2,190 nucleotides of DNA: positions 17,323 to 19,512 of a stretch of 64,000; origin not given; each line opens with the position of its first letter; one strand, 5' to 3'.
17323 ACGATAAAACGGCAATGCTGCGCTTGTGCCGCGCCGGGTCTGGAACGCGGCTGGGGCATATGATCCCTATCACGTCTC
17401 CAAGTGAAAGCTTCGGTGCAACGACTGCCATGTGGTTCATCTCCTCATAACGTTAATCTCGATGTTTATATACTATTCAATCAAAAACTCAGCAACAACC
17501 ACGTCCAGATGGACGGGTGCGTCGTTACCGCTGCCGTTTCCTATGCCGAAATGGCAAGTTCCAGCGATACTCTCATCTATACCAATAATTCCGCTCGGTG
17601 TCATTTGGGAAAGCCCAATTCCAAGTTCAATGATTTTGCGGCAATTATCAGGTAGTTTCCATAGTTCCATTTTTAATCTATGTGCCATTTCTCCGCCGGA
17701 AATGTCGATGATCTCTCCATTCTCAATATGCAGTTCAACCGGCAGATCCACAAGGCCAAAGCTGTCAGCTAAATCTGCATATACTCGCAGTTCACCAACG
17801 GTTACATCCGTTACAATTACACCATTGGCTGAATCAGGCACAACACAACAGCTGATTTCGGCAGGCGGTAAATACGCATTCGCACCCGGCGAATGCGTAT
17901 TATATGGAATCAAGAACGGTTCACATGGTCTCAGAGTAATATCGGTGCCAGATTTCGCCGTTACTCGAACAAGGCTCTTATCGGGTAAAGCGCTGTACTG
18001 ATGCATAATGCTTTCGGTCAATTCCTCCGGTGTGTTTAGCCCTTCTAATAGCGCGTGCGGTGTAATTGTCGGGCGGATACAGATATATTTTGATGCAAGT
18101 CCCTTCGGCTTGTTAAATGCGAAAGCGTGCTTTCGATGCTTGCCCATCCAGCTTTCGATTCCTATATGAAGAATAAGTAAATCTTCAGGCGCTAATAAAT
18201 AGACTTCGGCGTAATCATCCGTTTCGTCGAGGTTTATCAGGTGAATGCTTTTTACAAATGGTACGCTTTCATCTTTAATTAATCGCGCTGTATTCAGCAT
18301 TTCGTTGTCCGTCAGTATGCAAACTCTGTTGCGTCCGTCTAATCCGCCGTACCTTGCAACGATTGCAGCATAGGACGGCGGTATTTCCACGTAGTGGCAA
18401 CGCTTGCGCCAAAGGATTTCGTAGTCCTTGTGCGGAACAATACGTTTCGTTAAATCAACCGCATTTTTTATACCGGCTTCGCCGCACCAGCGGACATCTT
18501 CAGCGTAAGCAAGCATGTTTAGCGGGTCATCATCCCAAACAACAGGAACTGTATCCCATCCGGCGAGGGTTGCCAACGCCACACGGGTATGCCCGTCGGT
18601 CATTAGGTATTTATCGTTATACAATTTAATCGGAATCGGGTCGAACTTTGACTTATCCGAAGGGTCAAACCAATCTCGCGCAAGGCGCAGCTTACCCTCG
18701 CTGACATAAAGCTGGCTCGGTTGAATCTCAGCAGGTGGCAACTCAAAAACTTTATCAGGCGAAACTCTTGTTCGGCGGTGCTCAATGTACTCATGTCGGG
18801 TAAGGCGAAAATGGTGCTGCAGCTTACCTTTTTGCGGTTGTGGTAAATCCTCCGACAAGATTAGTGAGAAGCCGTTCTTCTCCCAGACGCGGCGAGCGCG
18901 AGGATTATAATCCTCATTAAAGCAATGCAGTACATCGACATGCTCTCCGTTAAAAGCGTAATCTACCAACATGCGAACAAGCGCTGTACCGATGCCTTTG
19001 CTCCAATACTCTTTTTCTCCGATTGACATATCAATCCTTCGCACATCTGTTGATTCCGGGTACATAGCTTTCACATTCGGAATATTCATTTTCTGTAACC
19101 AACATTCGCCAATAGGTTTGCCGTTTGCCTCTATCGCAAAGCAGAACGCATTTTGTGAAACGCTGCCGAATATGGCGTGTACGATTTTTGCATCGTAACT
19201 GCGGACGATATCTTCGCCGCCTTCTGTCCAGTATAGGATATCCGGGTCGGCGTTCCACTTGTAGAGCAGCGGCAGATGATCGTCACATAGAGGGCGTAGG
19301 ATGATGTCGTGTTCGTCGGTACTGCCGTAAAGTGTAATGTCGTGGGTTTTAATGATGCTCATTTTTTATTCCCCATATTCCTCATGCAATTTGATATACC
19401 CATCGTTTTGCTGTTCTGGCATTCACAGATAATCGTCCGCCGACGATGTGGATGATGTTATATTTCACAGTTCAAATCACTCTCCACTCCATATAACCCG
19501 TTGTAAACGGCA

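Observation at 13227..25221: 12-kb, 14-gene co-directional array of fused small-molecule/nucleotide-modifying enzymes as ICE cargo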

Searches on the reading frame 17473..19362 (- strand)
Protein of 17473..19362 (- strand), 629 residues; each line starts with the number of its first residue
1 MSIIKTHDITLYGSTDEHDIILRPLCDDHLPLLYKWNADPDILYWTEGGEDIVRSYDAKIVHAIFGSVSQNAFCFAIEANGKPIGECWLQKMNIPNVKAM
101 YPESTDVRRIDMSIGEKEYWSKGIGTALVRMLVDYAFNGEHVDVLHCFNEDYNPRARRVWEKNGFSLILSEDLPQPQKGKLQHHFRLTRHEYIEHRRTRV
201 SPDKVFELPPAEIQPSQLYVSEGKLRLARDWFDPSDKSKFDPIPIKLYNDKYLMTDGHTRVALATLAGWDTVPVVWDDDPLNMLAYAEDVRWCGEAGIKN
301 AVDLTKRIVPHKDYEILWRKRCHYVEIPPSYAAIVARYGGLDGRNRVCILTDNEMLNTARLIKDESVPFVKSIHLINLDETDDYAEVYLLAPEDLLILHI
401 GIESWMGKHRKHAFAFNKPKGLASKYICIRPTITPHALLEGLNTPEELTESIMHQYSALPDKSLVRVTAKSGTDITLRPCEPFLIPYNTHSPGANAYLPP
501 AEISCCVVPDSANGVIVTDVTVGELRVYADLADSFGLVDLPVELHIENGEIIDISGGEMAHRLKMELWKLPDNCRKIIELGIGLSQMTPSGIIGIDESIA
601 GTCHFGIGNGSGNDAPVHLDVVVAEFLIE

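Call 4: search_protein_families(library=pfam, proteins=[window:17473-19362:-], max_evalue=0.01)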
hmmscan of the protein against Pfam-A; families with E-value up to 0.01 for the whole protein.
window:17473-19362:- (629 aa): 4 families
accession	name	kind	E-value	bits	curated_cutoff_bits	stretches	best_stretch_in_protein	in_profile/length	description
PF13302.13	Acetyltransf_3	-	1.9e-16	61.4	25.4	1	20-165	2-137/138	Acetyltransferase (GNAT) domain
PF00583.31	Acetyltransf_1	-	4e-10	40.4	20.7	1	68-165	29-116/116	Acetyltransferase (GNAT) family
PF13523.12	Acetyltransf_8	-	1.6e-07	31.5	27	1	27-166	3-138/145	Acetyltransferase (GNAT) domain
PF13508.13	Acetyltransf_7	-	4.5e-05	24.2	27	1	72-166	3-83/84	Acetyltransferase (GNAT) domain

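Call 8: find_encoding_contigs(protein=window:17473-19362:-, flank=10000, max_places=10)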
Protein window:17473-19362:- (629 aa): 1 contig read that carries it; 1 place shown.
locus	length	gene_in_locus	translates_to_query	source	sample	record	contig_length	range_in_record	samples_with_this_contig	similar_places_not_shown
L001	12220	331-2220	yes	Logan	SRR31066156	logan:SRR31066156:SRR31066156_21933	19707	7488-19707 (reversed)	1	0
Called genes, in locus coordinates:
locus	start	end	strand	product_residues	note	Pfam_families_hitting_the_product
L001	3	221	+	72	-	?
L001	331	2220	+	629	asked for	PF13302:Acetyltransf_3, PF00583:Acetyltransf_1, PF13523:Acetyltransf_8, PF26233:NicX (weak)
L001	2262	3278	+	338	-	PF01636:APH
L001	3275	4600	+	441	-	PF04229:GrpB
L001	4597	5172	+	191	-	-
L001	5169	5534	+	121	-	PF00903:Glyoxalase, PF12681:Glyoxalase_2, PF18029:Glyoxalase_6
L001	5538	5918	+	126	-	-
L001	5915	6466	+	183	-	-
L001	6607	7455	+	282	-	PF00376:MerR, PF13411:MerR_1, PF09278:MerR-DNA-bind (faint)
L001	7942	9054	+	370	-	-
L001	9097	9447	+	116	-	-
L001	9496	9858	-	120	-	-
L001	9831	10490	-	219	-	-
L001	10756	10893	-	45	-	-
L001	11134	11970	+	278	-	PF00165:HTH_AraC, PF12833:HTH_18, PF00165:HTH_AraC (weak), PF12681:Glyoxalase_2 (weak), PF00903:Glyoxalase, PF18029:Glyoxalase_6 (weak)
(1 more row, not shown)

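Call 9: find_homologous_proteins(query=window:17473-19362:-, max_evalue=0.00001)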
Query window:17473-19362:- (629 aa): 67 proteins with E <= 0.00001 among 6860 candidates.
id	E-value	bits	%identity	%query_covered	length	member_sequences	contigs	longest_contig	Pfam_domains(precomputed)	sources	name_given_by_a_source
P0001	0.0e+0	1485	100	100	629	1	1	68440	PF13302.14,PF13523.13,PF26233.1,PF00583.32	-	-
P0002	0.0e+0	1153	76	100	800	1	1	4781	PF13302.14,PF13508.14,PF13523.13,PF26233.1,PF00583.32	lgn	-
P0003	0.0e+0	1106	74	99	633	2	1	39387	PF13302.14,PF13523.13,PF26233.1,PF00583.32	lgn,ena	-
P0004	0.0e+0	1089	72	100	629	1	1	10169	PF13302.14,PF13523.13,PF26233.1,PF00583.32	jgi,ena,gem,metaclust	metaclust:\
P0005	0.0e+0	1080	72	100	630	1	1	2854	PF13302.14,PF13523.13,PF26233.1,PF00583.32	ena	-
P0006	0.0e+0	1071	73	100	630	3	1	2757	PF13302.14,PF13523.13,PF00583.32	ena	-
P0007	0.0e+0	1056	72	100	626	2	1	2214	PF13302.14,PF13508.14,PF13523.13,PF26233.1,PF00583.32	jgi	jgi:RimJ/RimL family protein N-acetyltransferase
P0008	0.0e+0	1047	70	100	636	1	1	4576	PF13302.14,PF13523.13,PF26233.1,PF00583.32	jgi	-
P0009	0.0e+0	1022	69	100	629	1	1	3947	PF13302.14,PF13523.13,PF26233.1,PF00583.32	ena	-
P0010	2.2e-294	996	68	100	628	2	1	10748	PF13302.14,PF13508.14,PF13523.13,PF26233.1,PF00583.32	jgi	-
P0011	1.1e-288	977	73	89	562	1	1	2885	PF13302.14,PF13523.13,PF00583.32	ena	-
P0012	2.6e-287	973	66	100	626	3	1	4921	PF13302.14,PF13523.13,PF26233.1,PF00583.32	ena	-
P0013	2.8e-284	963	65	100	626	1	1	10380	PF13302.14,PF13523.13,PF26233.1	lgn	-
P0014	2.1e-258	877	61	99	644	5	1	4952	PF13302.14,PF13523.13,PF26233.1,PF00583.32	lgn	-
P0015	2.5e-256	871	61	99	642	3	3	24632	PF13302.14,PF13523.13,PF26233.1,PF00583.32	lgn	-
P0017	2.1e-198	679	68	68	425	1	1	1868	PF26233.1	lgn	-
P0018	8.2e-198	677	69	67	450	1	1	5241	PF26233.1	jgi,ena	-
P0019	2.7e-196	672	59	54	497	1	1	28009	PF13302.14,PF13523.13,PF26233.1,PF00583.32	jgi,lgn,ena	-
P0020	1.1e-191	657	67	67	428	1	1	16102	PF26233.1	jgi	jgi:hypothetical protein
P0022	3.4e-158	546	75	50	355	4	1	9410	PF26233.1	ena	-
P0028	4.0e-131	457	53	34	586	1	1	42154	PF13302.14,PF13523.13,PF26233.1,PF00583.32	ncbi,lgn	-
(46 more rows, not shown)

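Call 10: find_encoding_contigs(protein=P0003, flank=10000, max_places=3)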
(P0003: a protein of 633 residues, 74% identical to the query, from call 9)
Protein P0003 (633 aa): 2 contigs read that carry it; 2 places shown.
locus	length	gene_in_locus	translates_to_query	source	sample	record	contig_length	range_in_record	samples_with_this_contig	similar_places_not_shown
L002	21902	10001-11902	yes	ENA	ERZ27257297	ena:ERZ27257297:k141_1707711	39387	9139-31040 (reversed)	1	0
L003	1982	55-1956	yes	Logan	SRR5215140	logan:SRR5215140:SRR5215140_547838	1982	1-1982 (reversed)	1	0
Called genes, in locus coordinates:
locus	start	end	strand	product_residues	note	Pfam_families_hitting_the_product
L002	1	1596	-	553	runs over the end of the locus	PF00485:PRK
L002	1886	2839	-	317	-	PF02195:ParB_N, PF17762:HTH_ParB, PF23552:ParB_C (weak)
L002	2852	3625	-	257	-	PF00142:Fer4_NifH, PF01656:CbiA, PF02374:ArsA_ATPase (weak), PF06564:CBP_BcsQ, PF09140:MipZ, PF10609:ParA, PF13614:AAA_31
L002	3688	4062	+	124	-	PF01627:Hpt (weak)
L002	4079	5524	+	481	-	PF00749:tRNA-synt_1c, PF19269:Anticodon_2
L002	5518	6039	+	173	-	PF02572:CobA_CobO_BtuR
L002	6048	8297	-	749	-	PF00270:DEAD, PF04851:ResIII (weak), PF00271:Helicase_C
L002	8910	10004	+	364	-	-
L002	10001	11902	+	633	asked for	PF13302:Acetyltransf_3, PF00583:Acetyltransf_1, PF13523:Acetyltransf_8, PF26233:NicX (weak)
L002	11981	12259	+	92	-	-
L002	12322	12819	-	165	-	PF00583:Acetyltransf_1, PF13673:Acetyltransf_10, PF13508:Acetyltransf_7, PF08445:FR47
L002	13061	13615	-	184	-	PF00583:Acetyltransf_1, PF13302:Acetyltransf_3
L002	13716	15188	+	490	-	PF02696:SelO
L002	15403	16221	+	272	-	PF02811:PHP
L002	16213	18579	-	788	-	PF08486:SpoIID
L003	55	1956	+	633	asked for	PF13302:Acetyltransf_3, PF00583:Acetyltransf_1, PF13523:Acetyltransf_8, PF26233:NicX (weak)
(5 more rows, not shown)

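Call 11: find_encoding_contigs(protein=P0015, flank=10000, max_places=3)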
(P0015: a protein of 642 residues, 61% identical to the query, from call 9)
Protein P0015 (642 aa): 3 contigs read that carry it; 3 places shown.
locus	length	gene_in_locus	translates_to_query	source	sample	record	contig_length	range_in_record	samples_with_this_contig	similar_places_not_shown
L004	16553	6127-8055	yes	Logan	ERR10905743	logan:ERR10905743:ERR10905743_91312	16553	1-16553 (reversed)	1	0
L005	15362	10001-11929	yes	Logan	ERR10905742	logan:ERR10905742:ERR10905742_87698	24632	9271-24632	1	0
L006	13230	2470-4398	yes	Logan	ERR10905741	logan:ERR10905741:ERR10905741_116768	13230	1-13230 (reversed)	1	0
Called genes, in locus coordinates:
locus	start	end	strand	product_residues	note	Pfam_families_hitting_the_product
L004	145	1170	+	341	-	PF00150:Cellulase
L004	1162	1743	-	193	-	-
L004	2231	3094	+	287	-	PF01019:G_glu_transpept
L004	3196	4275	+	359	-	-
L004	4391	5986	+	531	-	PF13320:GH123_cat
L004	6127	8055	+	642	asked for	PF13302:Acetyltransf_3, PF00583:Acetyltransf_1, PF13523:Acetyltransf_8, PF26233:NicX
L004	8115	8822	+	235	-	PF03591:AzlC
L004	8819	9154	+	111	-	PF05437:AzlD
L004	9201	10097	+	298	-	PF00941:FAD_binding_5, PF03450:CO_deh_flav_C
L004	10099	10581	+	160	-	PF00111:Fer2 (weak), PF01799:Fer2_2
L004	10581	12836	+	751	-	PF01315:Ald_Xan_dh_C, PF02738:MoCoBD_1, PF20256:MoCoBD_2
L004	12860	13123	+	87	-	PF02597:ThiS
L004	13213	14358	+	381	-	PF02746:MR_MLE_N, PF13378:MR_MLE_C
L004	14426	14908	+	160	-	PF13302:Acetyltransf_3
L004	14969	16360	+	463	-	PF00884:Sulfatase, PF01663:Phosphodiest (faint), PF16347:SGSH_C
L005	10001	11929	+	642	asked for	PF13302:Acetyltransf_3, PF00583:Acetyltransf_1, PF13523:Acetyltransf_8, PF26233:NicX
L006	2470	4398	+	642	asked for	PF13302:Acetyltransf_3, PF00583:Acetyltransf_1, PF13523:Acetyltransf_8, PF26233:NicX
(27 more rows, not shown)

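Call 13: find_related_loci(query=A1, collection=genome_contigs, flank=10000)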
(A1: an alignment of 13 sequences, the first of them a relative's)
Query A1 (629 aa) in genome_contigs; peptide patterns used: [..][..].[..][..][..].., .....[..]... (x = any residue, [..] = any of these).
350 stretches matched a pattern; 146 encode a relative of the query (tblastn E <= 1e-3); the best 80 are kept; 80 distinct loci.
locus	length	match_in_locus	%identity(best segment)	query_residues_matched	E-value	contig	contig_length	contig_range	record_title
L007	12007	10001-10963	68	3-322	4e-147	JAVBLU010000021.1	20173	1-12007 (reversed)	MAG: Eubacteriales bacterium isolate EPI_MAG_00032 c_000000461077, whole genome shotgun sequence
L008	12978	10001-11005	65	1-330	3e-145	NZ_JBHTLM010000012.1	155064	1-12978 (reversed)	Paenibacillus puldeungensis strain CCUG 59189 GCM70027388_27, whole genome shotgun sequence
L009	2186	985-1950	66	1-322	8e-155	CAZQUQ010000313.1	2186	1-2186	MAG TPA_asm: uncultured Oscillospiraceae bacterium isolate SRP167436_co1_27 genome assembly, contig: NODE_85413_length_2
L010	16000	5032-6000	65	1-322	3e-144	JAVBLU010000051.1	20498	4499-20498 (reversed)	MAG: Eubacteriales bacterium isolate EPI_MAG_00032 c_000002064098, whole genome shotgun sequence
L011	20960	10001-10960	66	1-322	4e-144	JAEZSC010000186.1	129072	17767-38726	MAG: Bacillota bacterium isolate OH_PDB_213 k127_1216072, whole genome shotgun sequence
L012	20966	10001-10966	67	1-322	6e-144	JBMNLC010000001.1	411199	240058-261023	MAG: Clostridia bacterium isolate SBF912LR0HQ0075 contig_29560, whole genome shotgun sequence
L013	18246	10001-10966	67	1-322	1e-143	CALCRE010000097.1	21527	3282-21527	MAG TPA_asm: uncultured Clostridia bacterium isolate SRR1561991_bin.39_CONCOCT_v1.1_MAG genome assembly, contig: ERZ7240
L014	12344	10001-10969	64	1-322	2e-143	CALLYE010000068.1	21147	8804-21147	MAG TPA_asm: uncultured Clostridia bacterium isolate SRR1561999_bin.171_CONCOCT_v1.1_MAG genome assembly, contig: ERZ724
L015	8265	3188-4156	68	1-322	5e-143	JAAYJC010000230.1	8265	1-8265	MAG: Clostridiales bacterium isolate AS10tlH2TH_216 402552_AS10, whole genome shotgun sequence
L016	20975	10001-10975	66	1-322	5e-143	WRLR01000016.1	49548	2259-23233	MAG: Oscillospiraceae bacterium isolate Th196P3bin33 Ga0099364_10000942, whole genome shotgun sequence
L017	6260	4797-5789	63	1-330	5e-143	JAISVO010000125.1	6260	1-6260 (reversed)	MAG: Oscillospiraceae bacterium isolate Mx356_bin4 k119_849055, whole genome shotgun sequence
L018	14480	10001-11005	64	1-330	6e-138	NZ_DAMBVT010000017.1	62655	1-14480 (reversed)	MAG: Caproiciproducens sp. isolate CTOTU49362 NODE_95_length_62655_cov_4.579217, whole genome shotgun sequence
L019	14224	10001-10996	60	5-337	3e-132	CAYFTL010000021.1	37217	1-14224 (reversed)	MAG TPA_asm: uncultured Oscillospiraceae bacterium isolate ERP107106_co2_223 genome assembly, contig: NODE_856_length_37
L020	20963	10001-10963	61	1-321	5e-131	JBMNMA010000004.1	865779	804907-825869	MAG: Eubacteriales bacterium isolate SBF912LR0HQ0076 contig_42409, whole genome shotgun sequence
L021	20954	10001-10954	58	1-322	1e-120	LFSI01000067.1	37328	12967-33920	MAG: Clostridia bacterium DTU065 scaffold45001, whole genome shotgun sequence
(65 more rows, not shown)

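Call 43: search_solved_structures(query=window:17473-19362:-, max_evalue=0.01)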
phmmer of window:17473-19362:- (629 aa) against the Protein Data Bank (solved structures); distinct sequences matched with E-value up to 0.01: 7.
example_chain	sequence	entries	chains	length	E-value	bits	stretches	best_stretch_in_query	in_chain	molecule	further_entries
4qc6_A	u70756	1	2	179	2.2e-17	66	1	17-177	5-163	Bifunctional AAC/APH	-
2pr8_A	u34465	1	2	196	4e-11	45.4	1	18-167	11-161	Aminoglycoside 6-N-acetyltransferase type Ib11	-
1v0c_A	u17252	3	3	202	2.1e-10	43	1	9-167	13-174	AAC(6')-IB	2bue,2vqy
2prb_A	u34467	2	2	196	5.1e-10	41.7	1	18-167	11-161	Aminoglycoside 6-N-acetyltransferase type Ib11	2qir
6bff_A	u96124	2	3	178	4e-09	38.8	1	20-176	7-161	Aminoglycoside acetyltransferase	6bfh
6cy6_A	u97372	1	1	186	0.0091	17.8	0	18-194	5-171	Spermidine N(1)-acetyltransferase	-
4r9m_A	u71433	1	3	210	0.0095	17.7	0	17-194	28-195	Spermidine N(1)-acetyltransferase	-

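Call 55: search_protein_families(library=ncbifam, proteins=[window:17473-19362:-], max_evalue=0.01)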
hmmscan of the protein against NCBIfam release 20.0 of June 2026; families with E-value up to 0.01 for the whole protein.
window:17473-19362:- (629 aa): 12 families
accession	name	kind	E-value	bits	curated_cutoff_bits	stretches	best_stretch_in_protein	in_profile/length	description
NF033693.0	AAC_6p_Ie_fam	exception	3e-18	66.6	340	1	17-175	5-161/179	AAC(6')-Ie family aminoglycoside N-acetyltransferase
NF000507.1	AAC_6p_Ie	exception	4.9e-17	62.6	450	1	17-176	5-162/201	aminoglycoside N-acetyltransferase AAC(6')-Ie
TIGR04431.1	N6_acetyl_AAC6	equivalog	8.2e-13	48.4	260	1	16-166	4-155/184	AacA4 family aminoglycoside N(6')-acetyltransferase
NF012165.0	AAC_6p_set_A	equivalog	2.6e-12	46.8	280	1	20-166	1-148/177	aminoglycoside 6'-N-acetyltransferase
NF000135.2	AAC_6p_IIc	exception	4e-12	46.3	415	1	15-166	3-155/193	aminoglycoside N-acetyltransferase AAC(6')-IIc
NF033074.0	AAC_6p_Ib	exception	4.6e-12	45.9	400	1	19-166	7-155/184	AAC(6')-Ib family aminoglycoside 6'-N-acetyltransferase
NF033151.0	AAC_6p_A10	exception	2.9e-10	40.4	400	1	28-174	16-159/178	AAC(6')-I family aminoglycoside 6'-N-acetyltransferase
NF000016.1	AAC_6p_Im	exception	1.6e-09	38.2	350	1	19-169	6-156/178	aminoglycoside N-acetyltransferase AAC(6')-Im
NF000048.1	AAC_6p_A40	exception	2.5e-08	33.6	400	1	23-166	11-155/184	aminoglycoside 6'-N-acetyltransferase AacA40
NF000118.3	AAC_6p_A31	exception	2.6e-08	34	385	1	27-166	3-143/172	aminoglycoside N-acetyltransferase AAC(6')-31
NF000431.1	AAC_6p_Ian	exception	3.1e-08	33.3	400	1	21-182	9-168/190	aminoglycoside N-acetyltransferase AAC(6')-Ian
TIGR03585.1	PseH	equivalog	0.0077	16.3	93.1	0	24-168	5-136/156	UDP-4-amino-4,6-dideoxy-N-acetyl-beta-L-altrosamine N-acetyltransferase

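Call 56: search_protein_families(library=padloc, proteins=[window:17473-19362:-], max_evalue=0.01)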
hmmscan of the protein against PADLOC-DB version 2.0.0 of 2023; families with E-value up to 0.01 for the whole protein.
window:17473-19362:- (629 aa): 0 families

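Call 79: search_protein_families(library=pfam, alignment_id=A6, max_evalue=0.0001)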
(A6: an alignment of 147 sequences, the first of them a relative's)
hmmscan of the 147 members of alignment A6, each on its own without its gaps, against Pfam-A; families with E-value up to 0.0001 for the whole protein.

A. member 1, L002:8910-10004:+ (364 aa): 0 families

B. families by the number of members that match (of 147 scanned): 183 families (the first 25 are shown)
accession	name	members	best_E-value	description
PF13649.12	Methyltransf_25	13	2.9e-18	Methyltransferase domain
PF08241.18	Methyltransf_11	12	4.5e-17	Methyltransferase domain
PF13847.12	Methyltransf_31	12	1.4e-13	Methyltransferase domain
PF00583.31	Acetyltransf_1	11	1.1e-51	Acetyltransferase (GNAT) family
PF08242.18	Methyltransf_12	11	2.2e-16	Methyltransferase domain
PF13508.13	Acetyltransf_7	8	2.1e-31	Acetyltransferase (GNAT) domain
PF13673.13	Acetyltransf_10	7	6e-21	Acetyltransferase (GNAT) domain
PF01209.24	Ubie_methyltran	7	6.1e-08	ubiE/COQ5 methyltransferase family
PF13302.13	Acetyltransf_3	6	2.2e-40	Acetyltransferase (GNAT) domain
PF13489.12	Methyltransf_23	5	1.6e-12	Methyltransferase domain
PF00005.33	ABC_tran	4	1.2e-47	ABC transporter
PF00293.34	NUDIX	4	1.6e-17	NUDIX domain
PF05175.20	MTS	4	1.2e-16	Methyltransferase small domain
PF13304.12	AAA_21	4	2.4e-15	AAA domain, putative AbiEii toxin, Type IV TA system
PF02463.25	SMC_N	4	6.8e-14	RecF/RecN/SMC N terminal domain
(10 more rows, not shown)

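Call 80: predict_structure(alignment_id=A1)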
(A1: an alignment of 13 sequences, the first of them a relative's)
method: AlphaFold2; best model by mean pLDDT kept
length: 629 residues; sequences in the alignment: 13
mean_pLDDT: 63.9   pTM: 0.53
mean pLDDT of the five models: 63.9, 61.1, 58.8, 57.7, 53.3
residues with pLDDT >= 90: 110; 70-90: 207; 50-70: 105; < 50: 207
segments of 3 or more residues with pLDDT < 50: 48-51, 322-330, 413-416, 430-551, 570-629
pLDDT, mean of each block of 10 residues (from residue 1): 81 78 88 78 63 60 83 90 88 89 92 75 84 92 92 83 93 76 93 87 90 86 89 83 80 85 92 81 57 73 90 70 42 53 67 77 67 82 79 72 62 54 64 37 31 44 39 34 33 27 29 24 24 31 41 55 53 36 24 24 24 26 25
secondary structure, 60 per line:
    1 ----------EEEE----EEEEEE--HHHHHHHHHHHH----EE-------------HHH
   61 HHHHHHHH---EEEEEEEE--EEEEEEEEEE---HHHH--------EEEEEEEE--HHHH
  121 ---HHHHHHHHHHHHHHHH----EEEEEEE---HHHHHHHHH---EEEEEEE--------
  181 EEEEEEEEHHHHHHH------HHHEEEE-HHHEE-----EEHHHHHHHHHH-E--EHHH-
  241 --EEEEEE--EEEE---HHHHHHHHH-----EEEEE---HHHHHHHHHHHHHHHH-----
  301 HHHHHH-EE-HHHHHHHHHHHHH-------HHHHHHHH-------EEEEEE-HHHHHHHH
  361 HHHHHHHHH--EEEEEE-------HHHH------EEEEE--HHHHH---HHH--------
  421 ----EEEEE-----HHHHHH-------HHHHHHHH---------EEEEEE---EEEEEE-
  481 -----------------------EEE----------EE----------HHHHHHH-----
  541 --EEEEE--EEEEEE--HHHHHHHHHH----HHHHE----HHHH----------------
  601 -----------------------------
elements in order: E11-14 E19-24 H27-38 H58-68 E72-79 E82-91 H95-98 E107-114 H117-120 H124-139 E144-150 H154-162 E166-172 E181-188 H189-195 E205-208 H222-231 E243-248 E251-254 H258-266 E272-276 H280-295 H301-306 H311-323 H331-338 E346-351 H353-369 E372-377 H385-388 E395-399 H402-406 E425-429 H435-440 H448-455 E465-470 E474-479 E504-506 H529-535 E543-547 E550-555 H558-567 H572-575 H581-584
